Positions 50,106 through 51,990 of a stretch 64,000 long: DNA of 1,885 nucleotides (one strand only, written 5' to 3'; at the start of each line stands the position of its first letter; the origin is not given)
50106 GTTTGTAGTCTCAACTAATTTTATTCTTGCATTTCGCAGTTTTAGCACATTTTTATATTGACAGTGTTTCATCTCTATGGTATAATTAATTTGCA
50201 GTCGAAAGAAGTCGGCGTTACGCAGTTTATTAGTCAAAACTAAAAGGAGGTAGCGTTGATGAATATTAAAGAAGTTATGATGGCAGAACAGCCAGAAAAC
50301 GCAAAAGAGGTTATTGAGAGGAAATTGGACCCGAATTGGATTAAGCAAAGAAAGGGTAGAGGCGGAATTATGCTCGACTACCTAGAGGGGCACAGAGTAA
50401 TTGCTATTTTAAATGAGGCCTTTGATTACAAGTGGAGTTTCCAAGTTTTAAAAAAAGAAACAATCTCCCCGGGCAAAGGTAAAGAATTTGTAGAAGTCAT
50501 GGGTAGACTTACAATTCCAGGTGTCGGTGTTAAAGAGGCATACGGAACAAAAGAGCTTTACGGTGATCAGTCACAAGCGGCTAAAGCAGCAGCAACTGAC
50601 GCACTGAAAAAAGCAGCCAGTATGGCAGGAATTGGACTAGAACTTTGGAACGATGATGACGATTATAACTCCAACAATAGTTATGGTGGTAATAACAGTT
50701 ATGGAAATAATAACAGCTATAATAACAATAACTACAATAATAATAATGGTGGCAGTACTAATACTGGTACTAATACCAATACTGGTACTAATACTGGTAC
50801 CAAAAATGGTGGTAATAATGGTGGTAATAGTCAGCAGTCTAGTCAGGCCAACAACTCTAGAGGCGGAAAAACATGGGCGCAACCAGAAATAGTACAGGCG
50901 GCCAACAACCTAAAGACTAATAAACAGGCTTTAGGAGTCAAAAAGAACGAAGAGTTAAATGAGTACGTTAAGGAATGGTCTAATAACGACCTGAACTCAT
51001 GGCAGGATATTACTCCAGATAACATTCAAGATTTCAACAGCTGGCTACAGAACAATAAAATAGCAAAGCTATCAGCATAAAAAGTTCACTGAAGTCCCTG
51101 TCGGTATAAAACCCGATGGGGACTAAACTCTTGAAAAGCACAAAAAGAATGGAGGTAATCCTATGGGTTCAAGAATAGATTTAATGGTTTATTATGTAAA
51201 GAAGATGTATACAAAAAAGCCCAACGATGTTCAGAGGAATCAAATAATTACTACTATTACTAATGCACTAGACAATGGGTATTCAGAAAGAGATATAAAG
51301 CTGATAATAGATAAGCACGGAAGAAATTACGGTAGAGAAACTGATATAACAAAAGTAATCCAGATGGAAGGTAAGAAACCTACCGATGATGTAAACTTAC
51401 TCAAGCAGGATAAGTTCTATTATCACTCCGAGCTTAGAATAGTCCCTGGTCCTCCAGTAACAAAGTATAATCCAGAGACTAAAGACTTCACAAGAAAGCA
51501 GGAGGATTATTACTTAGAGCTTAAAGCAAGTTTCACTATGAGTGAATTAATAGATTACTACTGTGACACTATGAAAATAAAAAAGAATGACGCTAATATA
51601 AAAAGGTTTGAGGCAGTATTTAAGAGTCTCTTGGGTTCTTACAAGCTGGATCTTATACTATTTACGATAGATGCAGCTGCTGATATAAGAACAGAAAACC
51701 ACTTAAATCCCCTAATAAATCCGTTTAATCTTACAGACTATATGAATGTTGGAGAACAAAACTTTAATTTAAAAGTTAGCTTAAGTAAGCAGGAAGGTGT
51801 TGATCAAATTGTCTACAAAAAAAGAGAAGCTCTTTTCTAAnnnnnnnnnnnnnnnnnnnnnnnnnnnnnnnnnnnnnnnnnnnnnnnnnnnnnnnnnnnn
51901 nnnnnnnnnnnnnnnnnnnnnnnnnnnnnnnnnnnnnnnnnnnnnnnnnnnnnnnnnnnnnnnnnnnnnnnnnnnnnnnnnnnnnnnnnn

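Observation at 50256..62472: Recombination-dependent replication toolkit: Rad52-like annealase, two Cas4-like Fe-S nucleases, RuvC, AEP primase and DnaB-like helicase, with an integrase embedded antisense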

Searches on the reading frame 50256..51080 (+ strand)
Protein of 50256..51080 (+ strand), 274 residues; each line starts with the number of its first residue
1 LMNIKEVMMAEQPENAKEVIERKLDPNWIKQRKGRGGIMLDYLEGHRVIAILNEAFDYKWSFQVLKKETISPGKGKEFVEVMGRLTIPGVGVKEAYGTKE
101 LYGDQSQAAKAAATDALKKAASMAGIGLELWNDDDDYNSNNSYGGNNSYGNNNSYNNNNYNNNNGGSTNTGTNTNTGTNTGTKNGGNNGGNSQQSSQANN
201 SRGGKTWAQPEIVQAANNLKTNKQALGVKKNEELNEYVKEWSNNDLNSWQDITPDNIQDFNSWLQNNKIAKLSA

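Call 3: search_protein_families(library=pfam, proteins=[window:50256-51080:+], max_evalue=0.1)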
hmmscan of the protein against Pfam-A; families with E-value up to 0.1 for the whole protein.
window:50256-51080:+ (274 aa): 2 families
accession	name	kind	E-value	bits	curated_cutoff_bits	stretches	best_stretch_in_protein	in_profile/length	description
PF04098.21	Rad52_Rad22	-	1.6e-12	48.1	20.3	1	14-142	3-146/153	Rad52/22 family double-strand break repair protein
PF06420.17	Mgm101p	-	0.019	15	27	1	13-132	15-129/170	Mitochondrial genome maintenance MGM101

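Call 4: search_protein_families(library=phrogs, proteins=[window:50256-51080:+], max_evalue=0.01)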
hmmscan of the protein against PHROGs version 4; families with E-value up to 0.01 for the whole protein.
window:50256-51080:+ (274 aa): 3 families
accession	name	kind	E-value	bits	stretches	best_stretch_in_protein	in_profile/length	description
phrog_37405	-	unknown function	1.5e-07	32.5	1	18-131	30-151/221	-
phrog_3290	-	DNA, RNA and nucleotide metabolism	5.9e-07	30.6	1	20-157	12-131/192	single strand annealing protein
phrog_7838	-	DNA, RNA and nucleotide metabolism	0.0059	17.2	0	104-138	116-153/242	exonuclease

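Call 15: search_protein_families(library=ncbifam, proteins=[window:50256-51080:+], max_evalue=0.01)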
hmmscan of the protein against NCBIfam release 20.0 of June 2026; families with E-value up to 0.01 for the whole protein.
window:50256-51080:+ (274 aa): 1 family
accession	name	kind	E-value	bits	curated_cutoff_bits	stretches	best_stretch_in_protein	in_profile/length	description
TIGR00607.1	rad52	subfamily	1.7e-09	37.5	224.8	1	18-126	4-123/161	DNA repair protein, RAD52 family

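Call 113: search_solved_structures(query=window:50259-51080:+, max_evalue=0.1, show_alignments=1)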
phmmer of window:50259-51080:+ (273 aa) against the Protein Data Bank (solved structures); distinct sequences matched with E-value up to 0.1: 12.
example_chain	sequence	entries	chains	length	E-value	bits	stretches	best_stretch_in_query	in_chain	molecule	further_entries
1h2i_A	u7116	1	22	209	2e-08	37.2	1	9-136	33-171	DNA REPAIR PROTEIN RAD52 HOMOLOG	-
1kn0_A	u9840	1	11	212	2e-08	37.2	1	9-136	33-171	Rad52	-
5xs0_A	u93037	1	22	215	2.1e-08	37.1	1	9-136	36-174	DNA repair protein RAD52 homolog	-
5xrz_A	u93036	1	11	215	7.9e-08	35.3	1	9-136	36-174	DNA repair protein RAD52 homolog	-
5jrb_A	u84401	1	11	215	7.9e-08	35.3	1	9-136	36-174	DNA repair protein RAD52 homolog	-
8ril_A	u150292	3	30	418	1e-07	34.9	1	9-136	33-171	DNA repair protein RAD52 homolog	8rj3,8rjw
8h1p_A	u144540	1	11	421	1e-07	34.9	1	9-135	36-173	DNA repair protein RAD52 homolog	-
8bjm_A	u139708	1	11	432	1.1e-07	34.8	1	9-135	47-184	DNA repair protein RAD52 homolog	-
8tkq_A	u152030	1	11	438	1.1e-07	34.8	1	9-135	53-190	DNA repair protein RAD52 homolog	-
8g3g_J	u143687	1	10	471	1e-06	31.7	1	4-131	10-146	DNA repair and recombination protein RAD52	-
4c1n_A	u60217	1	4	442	0.016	17.9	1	13-113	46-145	CARBON MONOXIDE DEHYDROGENASE CORRINOID/IRON-SULFUR PROTEIN, GAMMA SUBUNIT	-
2h9a_A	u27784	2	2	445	0.016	17.9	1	13-113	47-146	Carbon monoxide dehydrogenase corrinoid/iron-sulfur protein, gamma subunit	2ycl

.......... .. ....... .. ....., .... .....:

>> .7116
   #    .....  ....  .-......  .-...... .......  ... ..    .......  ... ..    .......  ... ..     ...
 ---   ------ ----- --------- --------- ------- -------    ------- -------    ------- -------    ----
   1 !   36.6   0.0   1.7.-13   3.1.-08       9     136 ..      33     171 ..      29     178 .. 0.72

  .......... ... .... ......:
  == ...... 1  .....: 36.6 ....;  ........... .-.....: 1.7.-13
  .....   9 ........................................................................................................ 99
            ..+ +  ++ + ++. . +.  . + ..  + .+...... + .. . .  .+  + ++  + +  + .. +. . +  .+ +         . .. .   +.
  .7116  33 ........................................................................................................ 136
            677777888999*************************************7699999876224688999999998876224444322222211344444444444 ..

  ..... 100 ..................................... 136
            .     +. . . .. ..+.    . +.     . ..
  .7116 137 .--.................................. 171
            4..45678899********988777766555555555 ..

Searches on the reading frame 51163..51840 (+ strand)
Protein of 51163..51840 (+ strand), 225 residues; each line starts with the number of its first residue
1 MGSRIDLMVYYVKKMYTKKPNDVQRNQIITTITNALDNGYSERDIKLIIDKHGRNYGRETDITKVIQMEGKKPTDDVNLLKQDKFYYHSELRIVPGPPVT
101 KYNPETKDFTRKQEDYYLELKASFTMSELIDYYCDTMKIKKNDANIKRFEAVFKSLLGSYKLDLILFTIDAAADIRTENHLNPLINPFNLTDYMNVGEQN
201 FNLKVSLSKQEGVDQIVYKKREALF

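Call 3: search_protein_families(library=pfam, proteins=[window:51163-51840:+], max_evalue=0.1)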
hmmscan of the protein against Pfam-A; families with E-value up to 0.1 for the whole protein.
window:51163-51840:+ (225 aa): 1 family
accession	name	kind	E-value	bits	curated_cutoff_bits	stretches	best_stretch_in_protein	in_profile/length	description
PF11976.14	Rad60-SLD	-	0.045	14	23.8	0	112-142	9-39/72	Ubiquitin-2 like Rad60 SUMO-like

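Call 4: search_protein_families(library=phrogs, proteins=[window:51163-51840:+], max_evalue=0.01)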
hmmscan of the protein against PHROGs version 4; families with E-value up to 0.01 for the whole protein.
window:51163-51840:+ (225 aa): 0 families

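Call 15: search_protein_families(library=ncbifam, proteins=[window:51163-51840:+], max_evalue=0.01)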
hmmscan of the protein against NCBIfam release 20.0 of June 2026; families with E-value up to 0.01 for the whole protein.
window:51163-51840:+ (225 aa): 0 families

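Call 42: search_protein_families(library=phrogs, proteins=[window:51163-51840:+], max_evalue=1)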
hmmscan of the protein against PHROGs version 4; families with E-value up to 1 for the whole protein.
window:51163-51840:+ (225 aa): 0 families
